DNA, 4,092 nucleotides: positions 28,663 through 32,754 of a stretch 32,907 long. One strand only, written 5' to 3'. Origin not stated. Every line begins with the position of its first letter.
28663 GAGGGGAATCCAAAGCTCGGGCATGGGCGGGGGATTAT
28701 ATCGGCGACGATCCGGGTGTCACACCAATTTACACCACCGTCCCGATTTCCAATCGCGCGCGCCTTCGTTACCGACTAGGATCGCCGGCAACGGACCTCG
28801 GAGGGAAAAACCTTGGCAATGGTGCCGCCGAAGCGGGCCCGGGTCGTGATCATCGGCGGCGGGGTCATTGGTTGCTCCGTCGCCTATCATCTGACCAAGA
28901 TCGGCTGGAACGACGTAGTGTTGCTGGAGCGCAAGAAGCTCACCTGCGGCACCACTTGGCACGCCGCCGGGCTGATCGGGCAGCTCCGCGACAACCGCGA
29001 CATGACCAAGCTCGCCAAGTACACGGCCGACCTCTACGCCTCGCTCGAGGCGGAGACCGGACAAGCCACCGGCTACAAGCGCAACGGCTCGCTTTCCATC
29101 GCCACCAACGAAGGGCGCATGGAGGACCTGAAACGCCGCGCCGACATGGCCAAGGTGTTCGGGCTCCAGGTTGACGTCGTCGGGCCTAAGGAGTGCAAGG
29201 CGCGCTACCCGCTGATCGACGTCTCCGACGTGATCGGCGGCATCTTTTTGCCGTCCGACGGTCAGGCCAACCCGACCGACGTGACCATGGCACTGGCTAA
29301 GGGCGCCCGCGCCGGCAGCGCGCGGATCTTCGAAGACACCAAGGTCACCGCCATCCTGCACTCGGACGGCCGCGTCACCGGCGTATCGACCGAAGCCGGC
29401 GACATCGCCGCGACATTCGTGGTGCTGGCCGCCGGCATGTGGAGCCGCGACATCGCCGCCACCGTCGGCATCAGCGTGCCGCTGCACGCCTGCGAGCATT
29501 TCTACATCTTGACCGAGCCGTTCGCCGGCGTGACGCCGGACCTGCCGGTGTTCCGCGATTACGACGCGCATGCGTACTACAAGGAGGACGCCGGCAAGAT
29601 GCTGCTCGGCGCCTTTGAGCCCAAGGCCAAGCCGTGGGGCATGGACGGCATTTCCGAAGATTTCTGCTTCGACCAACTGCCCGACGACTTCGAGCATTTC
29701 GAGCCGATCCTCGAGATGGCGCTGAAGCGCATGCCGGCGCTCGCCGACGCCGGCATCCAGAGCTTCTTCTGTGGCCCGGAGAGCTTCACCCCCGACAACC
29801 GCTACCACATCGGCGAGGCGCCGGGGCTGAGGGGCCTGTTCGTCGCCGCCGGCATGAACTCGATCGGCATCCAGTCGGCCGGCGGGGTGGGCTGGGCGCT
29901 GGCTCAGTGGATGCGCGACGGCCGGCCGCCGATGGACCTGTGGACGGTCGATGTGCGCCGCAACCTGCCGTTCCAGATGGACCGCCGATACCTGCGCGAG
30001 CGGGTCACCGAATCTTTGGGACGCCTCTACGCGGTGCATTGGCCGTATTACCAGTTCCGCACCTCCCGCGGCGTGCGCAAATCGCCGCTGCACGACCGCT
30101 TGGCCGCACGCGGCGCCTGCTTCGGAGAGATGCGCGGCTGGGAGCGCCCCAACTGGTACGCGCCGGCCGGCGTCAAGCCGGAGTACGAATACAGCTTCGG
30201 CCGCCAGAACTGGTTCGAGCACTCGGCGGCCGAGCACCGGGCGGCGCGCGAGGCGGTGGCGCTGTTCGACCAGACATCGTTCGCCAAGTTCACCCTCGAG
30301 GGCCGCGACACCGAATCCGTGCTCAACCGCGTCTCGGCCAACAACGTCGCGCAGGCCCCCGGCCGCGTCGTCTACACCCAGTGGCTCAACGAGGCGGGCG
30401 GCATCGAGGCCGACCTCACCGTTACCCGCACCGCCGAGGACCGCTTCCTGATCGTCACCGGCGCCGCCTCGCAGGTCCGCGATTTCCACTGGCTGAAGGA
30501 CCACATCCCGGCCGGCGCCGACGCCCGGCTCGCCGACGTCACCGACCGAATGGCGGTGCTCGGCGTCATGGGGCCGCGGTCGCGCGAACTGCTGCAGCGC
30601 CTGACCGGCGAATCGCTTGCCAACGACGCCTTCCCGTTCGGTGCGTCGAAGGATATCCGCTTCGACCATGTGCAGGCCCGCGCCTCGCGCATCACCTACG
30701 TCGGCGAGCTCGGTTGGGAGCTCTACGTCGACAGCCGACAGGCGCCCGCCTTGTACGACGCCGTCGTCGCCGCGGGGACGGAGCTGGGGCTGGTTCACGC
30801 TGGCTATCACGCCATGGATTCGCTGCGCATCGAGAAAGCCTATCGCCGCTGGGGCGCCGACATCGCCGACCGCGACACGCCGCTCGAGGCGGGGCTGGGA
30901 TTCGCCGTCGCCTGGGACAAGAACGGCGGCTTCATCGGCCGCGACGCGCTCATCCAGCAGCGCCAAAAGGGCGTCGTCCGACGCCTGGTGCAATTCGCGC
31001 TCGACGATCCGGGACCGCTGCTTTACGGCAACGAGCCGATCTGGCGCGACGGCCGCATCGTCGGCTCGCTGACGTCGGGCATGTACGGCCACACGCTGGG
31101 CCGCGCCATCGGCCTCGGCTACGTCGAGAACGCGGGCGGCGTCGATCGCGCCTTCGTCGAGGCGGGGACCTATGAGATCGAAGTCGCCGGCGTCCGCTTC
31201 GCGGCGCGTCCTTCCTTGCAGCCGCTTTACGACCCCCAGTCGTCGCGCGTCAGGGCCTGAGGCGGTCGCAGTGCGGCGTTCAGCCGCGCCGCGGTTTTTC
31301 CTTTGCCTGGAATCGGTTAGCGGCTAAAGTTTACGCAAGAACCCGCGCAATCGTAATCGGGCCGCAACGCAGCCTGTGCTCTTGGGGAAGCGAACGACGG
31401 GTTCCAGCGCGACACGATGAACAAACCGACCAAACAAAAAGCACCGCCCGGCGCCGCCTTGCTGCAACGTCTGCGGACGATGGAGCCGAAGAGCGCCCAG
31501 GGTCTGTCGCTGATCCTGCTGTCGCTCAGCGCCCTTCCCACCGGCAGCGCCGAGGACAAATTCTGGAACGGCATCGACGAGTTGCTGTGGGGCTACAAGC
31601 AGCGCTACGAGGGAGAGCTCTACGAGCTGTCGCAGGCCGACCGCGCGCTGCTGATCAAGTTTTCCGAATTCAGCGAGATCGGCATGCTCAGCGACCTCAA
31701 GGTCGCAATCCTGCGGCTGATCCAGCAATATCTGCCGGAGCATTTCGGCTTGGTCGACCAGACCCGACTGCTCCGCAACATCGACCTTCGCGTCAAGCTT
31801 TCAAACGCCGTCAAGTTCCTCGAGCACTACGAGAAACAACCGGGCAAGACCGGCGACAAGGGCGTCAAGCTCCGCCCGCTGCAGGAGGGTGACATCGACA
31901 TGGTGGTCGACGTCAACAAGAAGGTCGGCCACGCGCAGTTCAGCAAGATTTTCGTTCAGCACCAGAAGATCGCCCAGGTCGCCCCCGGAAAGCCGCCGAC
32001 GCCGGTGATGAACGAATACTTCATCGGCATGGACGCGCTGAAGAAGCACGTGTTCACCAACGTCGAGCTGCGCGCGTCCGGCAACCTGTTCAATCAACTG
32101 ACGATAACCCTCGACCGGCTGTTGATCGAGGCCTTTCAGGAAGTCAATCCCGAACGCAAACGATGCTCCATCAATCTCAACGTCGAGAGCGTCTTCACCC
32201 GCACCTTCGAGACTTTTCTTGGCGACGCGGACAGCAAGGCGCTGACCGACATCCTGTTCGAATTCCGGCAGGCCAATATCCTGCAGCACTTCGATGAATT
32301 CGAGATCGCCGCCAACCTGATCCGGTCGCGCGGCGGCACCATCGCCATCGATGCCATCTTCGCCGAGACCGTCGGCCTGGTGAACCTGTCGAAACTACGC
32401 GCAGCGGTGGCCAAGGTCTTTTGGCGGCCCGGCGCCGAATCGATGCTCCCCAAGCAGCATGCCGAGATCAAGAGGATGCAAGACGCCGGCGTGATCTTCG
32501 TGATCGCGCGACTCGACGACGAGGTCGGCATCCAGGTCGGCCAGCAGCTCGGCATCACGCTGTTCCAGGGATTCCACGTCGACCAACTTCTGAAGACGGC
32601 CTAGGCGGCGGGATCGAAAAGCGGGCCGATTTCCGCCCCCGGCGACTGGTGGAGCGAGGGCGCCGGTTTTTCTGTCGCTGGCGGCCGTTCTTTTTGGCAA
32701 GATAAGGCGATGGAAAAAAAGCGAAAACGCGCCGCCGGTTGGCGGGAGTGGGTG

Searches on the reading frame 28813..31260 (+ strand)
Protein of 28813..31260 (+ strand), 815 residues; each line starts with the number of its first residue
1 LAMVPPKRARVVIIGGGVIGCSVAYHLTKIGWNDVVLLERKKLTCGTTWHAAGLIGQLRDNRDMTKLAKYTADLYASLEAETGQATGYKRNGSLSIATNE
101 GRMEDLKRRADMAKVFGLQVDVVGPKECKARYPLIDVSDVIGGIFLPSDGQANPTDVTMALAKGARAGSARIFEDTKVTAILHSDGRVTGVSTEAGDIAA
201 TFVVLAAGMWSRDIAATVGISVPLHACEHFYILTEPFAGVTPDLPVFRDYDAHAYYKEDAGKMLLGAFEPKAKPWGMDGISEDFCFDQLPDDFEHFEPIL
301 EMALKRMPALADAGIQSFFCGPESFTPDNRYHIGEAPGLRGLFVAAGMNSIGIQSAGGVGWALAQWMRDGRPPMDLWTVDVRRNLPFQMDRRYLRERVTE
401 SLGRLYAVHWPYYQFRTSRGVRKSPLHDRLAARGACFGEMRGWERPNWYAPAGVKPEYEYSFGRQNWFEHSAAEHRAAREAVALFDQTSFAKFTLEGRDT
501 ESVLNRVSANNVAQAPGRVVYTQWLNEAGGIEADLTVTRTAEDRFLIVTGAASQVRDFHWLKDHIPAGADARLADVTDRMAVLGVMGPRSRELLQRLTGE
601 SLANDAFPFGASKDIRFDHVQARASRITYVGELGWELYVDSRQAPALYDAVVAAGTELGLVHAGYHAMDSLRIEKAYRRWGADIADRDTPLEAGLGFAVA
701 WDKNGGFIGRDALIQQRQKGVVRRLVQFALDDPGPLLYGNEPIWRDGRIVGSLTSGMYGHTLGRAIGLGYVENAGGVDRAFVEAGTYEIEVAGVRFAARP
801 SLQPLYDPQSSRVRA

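Call 94: search_protein_families(library=pfam, proteins=[window:28813-31260:+], max_evalue=0.0001)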
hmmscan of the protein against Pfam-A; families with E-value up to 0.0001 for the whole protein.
window:28813-31260:+ (815 aa): 8 families
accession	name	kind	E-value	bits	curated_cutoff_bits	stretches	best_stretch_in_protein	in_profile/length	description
PF01571.26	GCV_T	-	1.4e-81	273.9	25.6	1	426-698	1-255/255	Aminomethyltransferase folate-binding domain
PF01266.30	DAO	-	1.4e-74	252.2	27.9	1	10-366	1-353/353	FAD dependent oxidoreductase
PF08669.17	GCV_T_C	-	4.8e-23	81.3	25.9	1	723-807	1-80/80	Glycine cleavage T-protein C-terminal barrel domain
PF16350.10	FAO_M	-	3.9e-17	62.6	27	1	369-424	1-56/56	FAD dependent oxidoreductase central domain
PF13738.12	Pyr_redox_3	-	3.2e-07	30.3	30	0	12-43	1-32/305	Pyridine nucleotide-disulphide oxidoreductase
PF07992.20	Pyr_redox_2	-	9.8e-07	28.9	26.1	0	7-42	141-175/291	Pyridine nucleotide-disulphide oxidoreductase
PF00070.33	Pyr_redox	-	1.5e-05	25.8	22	0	10-42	1-32/82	Pyridine nucleotide-disulphide oxidoreductase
PF00890.30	FAD_binding_2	-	2.8e-05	24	20.4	0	11-212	2-206/414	FAD binding domain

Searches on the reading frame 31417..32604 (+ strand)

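Call 94: search_protein_families(library=pfam, proteins=[window:31417-32604:+], max_evalue=0.0001)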
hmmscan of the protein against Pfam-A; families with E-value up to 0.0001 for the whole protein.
window:31417-32604:+ (395 aa): 1 family
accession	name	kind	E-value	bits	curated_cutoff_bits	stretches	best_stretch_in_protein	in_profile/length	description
PF00563.25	EAL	-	2e-05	24.5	31.3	0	228-333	59-173/236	EAL domain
